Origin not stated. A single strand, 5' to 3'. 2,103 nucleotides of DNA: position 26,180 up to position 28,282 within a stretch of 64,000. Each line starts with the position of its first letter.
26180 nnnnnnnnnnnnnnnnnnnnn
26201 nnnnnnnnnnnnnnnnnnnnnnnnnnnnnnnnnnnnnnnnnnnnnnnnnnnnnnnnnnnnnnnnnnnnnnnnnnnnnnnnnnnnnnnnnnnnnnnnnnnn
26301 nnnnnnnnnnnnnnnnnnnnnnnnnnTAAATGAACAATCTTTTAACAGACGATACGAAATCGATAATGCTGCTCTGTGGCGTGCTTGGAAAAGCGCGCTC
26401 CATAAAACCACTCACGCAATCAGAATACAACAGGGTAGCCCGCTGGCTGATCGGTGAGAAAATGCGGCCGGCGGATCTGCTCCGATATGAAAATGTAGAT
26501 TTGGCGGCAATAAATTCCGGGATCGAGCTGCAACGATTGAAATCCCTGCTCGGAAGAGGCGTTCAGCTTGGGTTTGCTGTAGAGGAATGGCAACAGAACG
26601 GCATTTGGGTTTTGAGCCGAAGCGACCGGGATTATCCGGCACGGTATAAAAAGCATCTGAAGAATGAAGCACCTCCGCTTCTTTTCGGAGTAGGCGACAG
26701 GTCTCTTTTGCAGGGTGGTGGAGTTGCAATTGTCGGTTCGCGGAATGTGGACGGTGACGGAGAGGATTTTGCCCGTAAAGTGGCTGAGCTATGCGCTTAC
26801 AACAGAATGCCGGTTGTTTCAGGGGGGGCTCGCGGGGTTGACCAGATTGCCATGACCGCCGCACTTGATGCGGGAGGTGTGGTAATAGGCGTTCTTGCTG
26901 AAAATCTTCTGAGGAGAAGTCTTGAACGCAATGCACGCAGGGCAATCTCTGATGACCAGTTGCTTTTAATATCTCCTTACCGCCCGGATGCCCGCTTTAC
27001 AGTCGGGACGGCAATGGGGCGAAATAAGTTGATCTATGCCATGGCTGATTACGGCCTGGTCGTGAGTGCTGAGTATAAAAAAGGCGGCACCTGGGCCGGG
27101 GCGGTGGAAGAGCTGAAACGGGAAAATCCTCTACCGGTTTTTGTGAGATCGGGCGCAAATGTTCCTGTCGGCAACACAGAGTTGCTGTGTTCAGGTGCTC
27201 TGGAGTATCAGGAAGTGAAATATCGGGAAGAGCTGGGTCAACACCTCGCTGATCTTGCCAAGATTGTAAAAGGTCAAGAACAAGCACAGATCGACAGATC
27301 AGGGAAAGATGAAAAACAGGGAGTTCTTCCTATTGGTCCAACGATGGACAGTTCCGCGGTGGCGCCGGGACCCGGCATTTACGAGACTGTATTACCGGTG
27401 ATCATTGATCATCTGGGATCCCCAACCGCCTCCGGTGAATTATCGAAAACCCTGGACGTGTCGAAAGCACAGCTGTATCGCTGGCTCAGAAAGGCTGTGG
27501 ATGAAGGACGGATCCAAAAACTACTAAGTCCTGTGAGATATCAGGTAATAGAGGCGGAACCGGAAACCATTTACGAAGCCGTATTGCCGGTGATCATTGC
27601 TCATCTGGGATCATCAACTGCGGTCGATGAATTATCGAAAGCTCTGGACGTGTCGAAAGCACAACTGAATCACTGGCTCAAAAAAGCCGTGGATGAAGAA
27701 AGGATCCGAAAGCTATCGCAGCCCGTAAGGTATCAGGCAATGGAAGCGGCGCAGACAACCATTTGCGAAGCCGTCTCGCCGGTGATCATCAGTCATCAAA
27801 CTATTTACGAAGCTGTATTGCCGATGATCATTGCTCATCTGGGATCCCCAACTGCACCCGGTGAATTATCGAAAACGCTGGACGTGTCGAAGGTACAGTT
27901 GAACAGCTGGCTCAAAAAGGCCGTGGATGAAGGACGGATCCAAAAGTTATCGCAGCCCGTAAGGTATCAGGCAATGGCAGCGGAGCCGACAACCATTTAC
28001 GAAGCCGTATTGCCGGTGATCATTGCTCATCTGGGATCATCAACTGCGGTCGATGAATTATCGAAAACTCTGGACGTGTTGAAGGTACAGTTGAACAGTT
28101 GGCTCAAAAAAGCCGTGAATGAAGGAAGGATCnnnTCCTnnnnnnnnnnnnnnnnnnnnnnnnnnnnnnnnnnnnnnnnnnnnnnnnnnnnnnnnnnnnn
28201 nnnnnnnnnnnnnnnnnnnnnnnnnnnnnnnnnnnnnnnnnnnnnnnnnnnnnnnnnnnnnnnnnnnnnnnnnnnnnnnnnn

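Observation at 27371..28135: Near-identical 189-bp in-frame tandem repeats (about 4.2 copies) forming the C-terminus of the DprA-like protein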

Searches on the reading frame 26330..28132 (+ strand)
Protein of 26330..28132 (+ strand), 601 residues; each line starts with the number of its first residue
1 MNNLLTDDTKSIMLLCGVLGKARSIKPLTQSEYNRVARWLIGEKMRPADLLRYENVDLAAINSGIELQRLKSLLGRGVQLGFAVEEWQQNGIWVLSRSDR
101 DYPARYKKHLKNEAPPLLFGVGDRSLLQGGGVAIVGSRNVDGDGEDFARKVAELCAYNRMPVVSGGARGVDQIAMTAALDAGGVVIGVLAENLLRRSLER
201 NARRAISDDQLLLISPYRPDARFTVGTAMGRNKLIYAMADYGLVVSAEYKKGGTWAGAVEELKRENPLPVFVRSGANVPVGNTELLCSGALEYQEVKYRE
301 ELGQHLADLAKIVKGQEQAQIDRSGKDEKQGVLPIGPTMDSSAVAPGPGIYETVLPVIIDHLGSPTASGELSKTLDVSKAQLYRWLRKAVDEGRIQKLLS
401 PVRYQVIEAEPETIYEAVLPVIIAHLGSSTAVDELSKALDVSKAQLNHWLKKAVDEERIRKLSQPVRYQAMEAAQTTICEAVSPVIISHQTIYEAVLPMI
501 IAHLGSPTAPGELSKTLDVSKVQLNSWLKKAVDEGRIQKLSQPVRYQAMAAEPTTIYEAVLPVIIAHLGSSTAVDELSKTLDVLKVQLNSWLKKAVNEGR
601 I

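Call 4: search_protein_families(library=pfam, proteins=[window:26330-28132:+], max_evalue=0.1)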
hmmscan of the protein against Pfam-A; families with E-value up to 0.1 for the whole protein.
window:26330-28132:+ (601 aa): 33 families (the best 25 are shown)
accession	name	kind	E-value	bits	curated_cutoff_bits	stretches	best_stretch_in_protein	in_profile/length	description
PF02481.21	DNA_processg_A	-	5.1e-36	124.3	29.6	1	87-253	2-170/212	DNA recombination-mediator protein A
PF01527.26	HTH_Tnp_1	-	4.7e-08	33.6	24.1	0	428-463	22-57/75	Transposase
PF15943.11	YdaS_toxin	-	6e-08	32.8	30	1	426-464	8-45/65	Bacterial toxin YdaS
PF04967.18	HTH_10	-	6.4e-08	32.7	23.1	0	369-390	27-48/53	HTH DNA binding domain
PF18306.6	LDcluster4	-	8.6e-08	32.4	26.3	1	132-195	4-68/151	SLOG cluster4 family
PF14549.12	P22_Cro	-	1.2e-06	28.7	30.2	0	422-457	5-36/60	DNA-binding transcriptional regulator Cro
PF13635.12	DUF4143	-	2.8e-06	27.6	28.1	0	415-465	16-66/160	Domain of unknown function (DUF4143)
PF01978.25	TrmB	-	3.5e-06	27.2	25.6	0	369-409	26-67/68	Sugar-specific transcriptional regulator TrmB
PF01399.33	PCI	-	1.6e-05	25.4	22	0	432-460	42-70/84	PCI domain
PF12840.13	HTH_20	-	1.9e-05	25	27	0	358-387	9-40/51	Helix-turn-helix domain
PF03735.19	ENT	-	2.5e-05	24.7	28.5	0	432-464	34-66/71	ENT domain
PF13551.12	HTH_29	-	9.1e-05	22.9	28.1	0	370-399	17-45/64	Winged helix-turn helix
PF20659.2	MS_C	-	0.0001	23.2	23.1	0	374-395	39-60/118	Malate synthase, C-terminal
PF13384.12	HTH_23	-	0.00012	22.2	24.6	0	371-393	23-45/50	Homeodomain-like domain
PF01710.22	HTH_Tnp_IS630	-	0.00045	20.7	21.3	0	358-388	11-41/119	Transposase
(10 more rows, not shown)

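Call 5: search_protein_families(library=padloc, proteins=[window:26330-28132:+], max_evalue=0.01)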
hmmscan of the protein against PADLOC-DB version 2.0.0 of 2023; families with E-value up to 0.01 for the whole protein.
window:26330-28132:+ (601 aa): 8 families
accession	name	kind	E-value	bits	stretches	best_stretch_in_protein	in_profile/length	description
PDLC03927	PsyrA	-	1.8e-147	489.6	4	1-406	1-396/398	-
PDLC03961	ShosA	-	4.1e-26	90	1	84-271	71-258/303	-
PDLC01853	CARF3--CARF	-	6.7e-08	30.5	0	418-465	143-190/209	-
PDLC02997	ShosA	-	2.1e-07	28.5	1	90-254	93-257/327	-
PDLC04133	mad1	-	1.5e-06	26.4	0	369-388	9-28/60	mads_1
PDLC02236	AbiEi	-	0.00014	19.6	0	511-546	19-53/207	AbiEi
PDLC04369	PDC-M05A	-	0.00029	18.5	0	505-550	27-74/201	-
PDLC04699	PDC-M53B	-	0.00069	17.5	0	396-432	4-40/188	-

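Call 10: find_homologous_proteins(query=window:26330-28132:+, max_evalue=1e-10)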
Query window:26330-28132:+ (601 aa): 2994 proteins with E <= 1e-10 among 8000 candidates; the best 120 are listed.
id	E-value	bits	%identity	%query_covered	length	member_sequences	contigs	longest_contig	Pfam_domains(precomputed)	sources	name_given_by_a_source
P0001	0.0e+0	1295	100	98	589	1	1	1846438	PF01399.34,PF12840.14,PF02481.22,PF14549.13,PF01978.26,PF15943.12,PF03735.20,PF04967.19,PF01527.27,PF13635.13,PF18306.7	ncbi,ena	-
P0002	9.9e-186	637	70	67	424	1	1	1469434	PF02481.22,PF18306.7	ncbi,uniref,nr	ncbi:DNA-processing protein DprA [Bathymodiolus septemdierum thioautotrophic gill symbiont]|uniref:S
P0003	6.8e-184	631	70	68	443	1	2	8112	PF02481.22,PF18306.7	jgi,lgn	-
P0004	9.3e-184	630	69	68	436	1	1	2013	PF02481.22,PF18306.7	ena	-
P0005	1.0e-183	630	70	68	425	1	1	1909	PF02481.22,PF18306.7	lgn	-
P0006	1.6e-183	630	69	69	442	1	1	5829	PF02481.22,PF18306.7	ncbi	-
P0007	2.0e-183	629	70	68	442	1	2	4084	PF02481.22,PF18306.7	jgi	-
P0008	2.8e-183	629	70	68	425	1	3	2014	PF02481.22,PF18306.7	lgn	-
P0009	9.8e-183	627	71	68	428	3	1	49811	PF02481.22,PF18306.7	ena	-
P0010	4.3e-182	625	68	67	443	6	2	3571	PF02481.22,PF18306.7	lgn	-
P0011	5.5e-182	625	68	69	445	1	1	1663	PF02481.22,PF18306.7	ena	-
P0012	6.2e-182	624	68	68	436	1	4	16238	PF02481.22,PF18306.7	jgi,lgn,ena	-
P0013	1.4e-181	623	71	68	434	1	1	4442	PF02481.22,PF18306.7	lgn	-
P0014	2.8e-181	622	70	68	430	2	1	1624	PF02481.22,PF18306.7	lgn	-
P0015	4.5e-181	621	70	67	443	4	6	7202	PF02481.22,PF18306.7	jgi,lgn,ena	jgi:predicted Rossmann fold nucleotide-binding protein DprA/Smf involved in DNA uptake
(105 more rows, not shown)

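Call 13: find_encoding_contigs(protein=P0001, flank=10000, max_places=6)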
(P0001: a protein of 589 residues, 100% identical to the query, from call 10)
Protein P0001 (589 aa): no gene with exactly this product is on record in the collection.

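Call 14: list_cluster_members(proteins=[P0001])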
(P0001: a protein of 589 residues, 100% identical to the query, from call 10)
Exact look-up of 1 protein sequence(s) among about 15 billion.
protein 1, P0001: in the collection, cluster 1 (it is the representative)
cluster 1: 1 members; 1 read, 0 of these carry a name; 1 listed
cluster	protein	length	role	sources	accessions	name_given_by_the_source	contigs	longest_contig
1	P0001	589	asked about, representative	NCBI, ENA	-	-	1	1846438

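Call 19: find_related_loci(query=window:26330-28132:+, collection=genome_contigs, flank=6000)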
Query window:26330-28132:+ (601 aa) in genome_contigs; peptide patterns used: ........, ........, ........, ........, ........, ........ (x = any residue, [..] = any of these).
130 stretches matched a pattern; 38 encode a relative of the query (tblastn E <= 1e-3); 38 distinct loci.
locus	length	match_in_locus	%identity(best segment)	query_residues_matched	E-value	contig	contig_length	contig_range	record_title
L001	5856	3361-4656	58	1-601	4e-168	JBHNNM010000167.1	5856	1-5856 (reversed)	MAG: Gammaproteobacteria bacterium isolate J21416_BXG_013-Gamma1 NODE_214_length_5856_cov_31.414473, whole genome shotgu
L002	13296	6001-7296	61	1-601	1e-165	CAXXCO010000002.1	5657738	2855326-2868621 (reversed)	MAG: uncultured Desulfatitalea sp. isolate 7cec4d45-42e6-4393-b881-fae3dd02875f genome assembly, contig: contig_2, whole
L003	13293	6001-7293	61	1-601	8e-165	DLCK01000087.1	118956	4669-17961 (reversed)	MAG TPA_asm: Phycisphaerales bacterium UBA7800 UBA7800_contig_5271, whole genome shotgun sequence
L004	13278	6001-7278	62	1-601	7e-165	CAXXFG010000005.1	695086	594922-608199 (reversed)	MAG: Desulfobacterales bacterium isolate 3b767e67-195d-4c3a-8bcb-1f550488cde7 genome assembly, contig: contig_5, whole g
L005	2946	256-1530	57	1-601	4e-174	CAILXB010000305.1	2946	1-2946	MAG: uncultured Chlorobiaceae bacterium isolate LJ_bin-2526 genome assembly, contig: bin-2526:305/329, whole genome shot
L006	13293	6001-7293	60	1-601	1e-163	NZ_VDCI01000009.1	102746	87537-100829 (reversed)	Prosthecochloris vibrioformis strain DSM 260 NODE_9_length_102746_cov_21.2084, whole genome shotgun sequence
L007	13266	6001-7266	58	2-600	9e-163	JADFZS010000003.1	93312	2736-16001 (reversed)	MAG: Magnetococcales bacterium isolate nJSWbin1 nJSW_bin1_NODE_3_length_93312_cov_5.645734, whole genome shotgun sequenc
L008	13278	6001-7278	62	1-601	2e-162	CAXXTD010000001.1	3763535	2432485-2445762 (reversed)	MAG: uncultured Desulfobacterium sp. isolate 94094bfb-e053-4743-98a9-479741dc90cb genome assembly, contig: contig_1, who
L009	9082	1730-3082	61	1-601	3e-161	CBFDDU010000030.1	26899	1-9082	MAG TPA_asm: uncultured Candidatus Electrothrix sp. isolate SRR26215675_binner123_Refined_103 genome assembly, contig: E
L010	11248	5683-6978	58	1-601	4e-161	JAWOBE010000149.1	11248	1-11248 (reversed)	MAG: Desulfatiglandaceae bacterium isolate BLK3-3.bin.107 k191_2887331, whole genome shotgun sequence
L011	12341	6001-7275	61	1-601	6e-160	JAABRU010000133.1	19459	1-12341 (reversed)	MAG: Desulfobacteraceae bacterium isolate S08.Bin136 Scaffold_2001, whole genome shotgun sequence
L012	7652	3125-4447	59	1-600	2e-160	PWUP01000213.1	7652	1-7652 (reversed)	MAG: Gammaproteobacteria bacterium isolate CSSed11_242R1 CS-Sed11-C18433, whole genome shotgun sequence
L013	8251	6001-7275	55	1-601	5e-160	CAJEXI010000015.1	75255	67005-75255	MAG: uncultured Chlorobiaceae bacterium isolate RF-1857-SP43-464-F4_S21 genome assembly, contig: NODE_15_length_75255_co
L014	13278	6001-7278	59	1-601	3e-159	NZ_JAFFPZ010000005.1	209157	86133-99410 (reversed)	Desulforhopalus vacuolatus strain DSM 9700 NODE_5_length_209157_cov_29.8256, whole genome shotgun sequence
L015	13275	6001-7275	55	1-601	2e-158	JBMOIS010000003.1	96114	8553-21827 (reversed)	MAG: Chlorobium sp. isolate Deming_bin.463 contig284, whole genome shotgun sequence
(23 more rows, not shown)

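Call 57: search_solved_structures(query=window:26330-28132:+, max_evalue=0.01)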
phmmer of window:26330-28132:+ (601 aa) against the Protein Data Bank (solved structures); distinct sequences matched with E-value up to 0.01: 7.
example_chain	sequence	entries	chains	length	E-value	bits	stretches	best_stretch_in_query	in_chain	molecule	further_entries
4ljr_A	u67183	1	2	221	3.4e-10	42.4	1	112-290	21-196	DNA processing chain A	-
5mll_A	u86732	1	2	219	3.4e-10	42.4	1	112-289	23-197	DNA processing chain A (DprA)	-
4ljk_A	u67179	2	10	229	3.8e-10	42.3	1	112-290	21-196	DNA processing chain A (DprA)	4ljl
3uqz_A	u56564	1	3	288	1.7e-09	40.1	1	113-253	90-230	DNA processing protein DprA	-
3maj_A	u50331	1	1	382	6.1e-07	31.7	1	84-187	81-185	DNA processing chain A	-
8zva_A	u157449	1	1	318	0.00013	24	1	87-254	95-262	DNA processing protein DprA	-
9vzo_A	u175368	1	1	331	0.00014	23.9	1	87-254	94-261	DprA-like antitoxin protein ShosA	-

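Call 63: search_dna_similar(query=window:26330-28132:+, collection=plasmids, mode=protein, max_rows=15)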
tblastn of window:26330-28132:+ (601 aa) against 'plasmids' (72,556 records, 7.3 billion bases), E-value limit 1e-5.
Records with a match: 43; places in all: 45; records where one place covers at least 80% of the query: 1.
Best place of each record, by identity: <60% 43.
By first word of the organism name: Paracoccus 6; Escherichia 4; Mycobacterium 4; Rhizobium 2; Proteus 2; Mycolicibacterium 2; Rhodococcus 2; Neisseria 2; Listeria 2; Nostoc 1; and 16 more.
By predicted mobility (MOB-suite, as given by PLSDB): non-mobilizable 29; mobilizable 8; conjugative 6.
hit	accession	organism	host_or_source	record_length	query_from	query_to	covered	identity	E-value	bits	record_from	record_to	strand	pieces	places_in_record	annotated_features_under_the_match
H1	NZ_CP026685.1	Nostoc sp. 'Peltigera membranacea cyanobiont' N6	Lichen thallus,Peltigera membranacea ...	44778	1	546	91%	41.3%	1e-91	443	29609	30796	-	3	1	DNA-processing protein DprA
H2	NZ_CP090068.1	Acinetobacter sp. SH20PTE14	pig manure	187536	10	468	76%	33.8%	9e-59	220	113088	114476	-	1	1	DNA-processing protein DprA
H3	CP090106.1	Sinorhizobium meliloti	Medicago,Cell culture,Plant nodule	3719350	5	404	67%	37.0%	3e-56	246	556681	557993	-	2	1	none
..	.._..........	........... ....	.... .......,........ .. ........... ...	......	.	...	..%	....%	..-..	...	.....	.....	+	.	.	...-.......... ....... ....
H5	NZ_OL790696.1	Escherichia coli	-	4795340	24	282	43%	29.0%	2e-6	59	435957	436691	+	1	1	none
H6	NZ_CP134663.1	Escherichia coli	Larus michahellis,bacteria,cloaca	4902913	24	252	38%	27.9%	5e-7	61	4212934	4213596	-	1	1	none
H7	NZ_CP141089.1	Escherichia coli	Homo sapiens,Infected Human Urine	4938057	24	252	38%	27.9%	5e-7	61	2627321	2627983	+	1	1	none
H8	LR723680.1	arsenite-oxidising bacterium NT-25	moist arsenopyrite (FeAsS)-containing ...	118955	97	303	34%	30.0%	1e-5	57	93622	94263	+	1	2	DNA-processing protein DprA | hypothetical protein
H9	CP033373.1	Limosilactobacillus fermentum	Cow,cell culture,Fresh milk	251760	99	290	32%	31.6%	2e-9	69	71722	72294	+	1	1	dprA: DNA-protecting protein DprA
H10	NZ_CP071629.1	Rhizobium leguminosarum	lentil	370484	97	297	33%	29.8%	6e-6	57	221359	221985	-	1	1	DNA-processing protein DprA | hypothetical protein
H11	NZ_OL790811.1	Proteus mirabilis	-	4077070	94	290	33%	30.3%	6e-10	70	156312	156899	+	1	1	none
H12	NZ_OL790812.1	Proteus mirabilis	-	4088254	94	290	33%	30.3%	6e-10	70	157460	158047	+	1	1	none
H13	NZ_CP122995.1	Mycolicibacterium aubagnense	wall sediment of Poderosa mine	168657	84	252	28%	34.7%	7e-12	76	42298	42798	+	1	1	DNA processing protein DprA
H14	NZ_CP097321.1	Candidatus Mycobacterium methanotrophicum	mixed culture,Cave biofilm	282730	84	252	28%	34.7%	1e-7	63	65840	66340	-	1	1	DNA-processing protein DprA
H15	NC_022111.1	Prevotella sp. oral taxon 299 str. F0039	Homo sapiens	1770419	88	276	31%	30.5%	1e-7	63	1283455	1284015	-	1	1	none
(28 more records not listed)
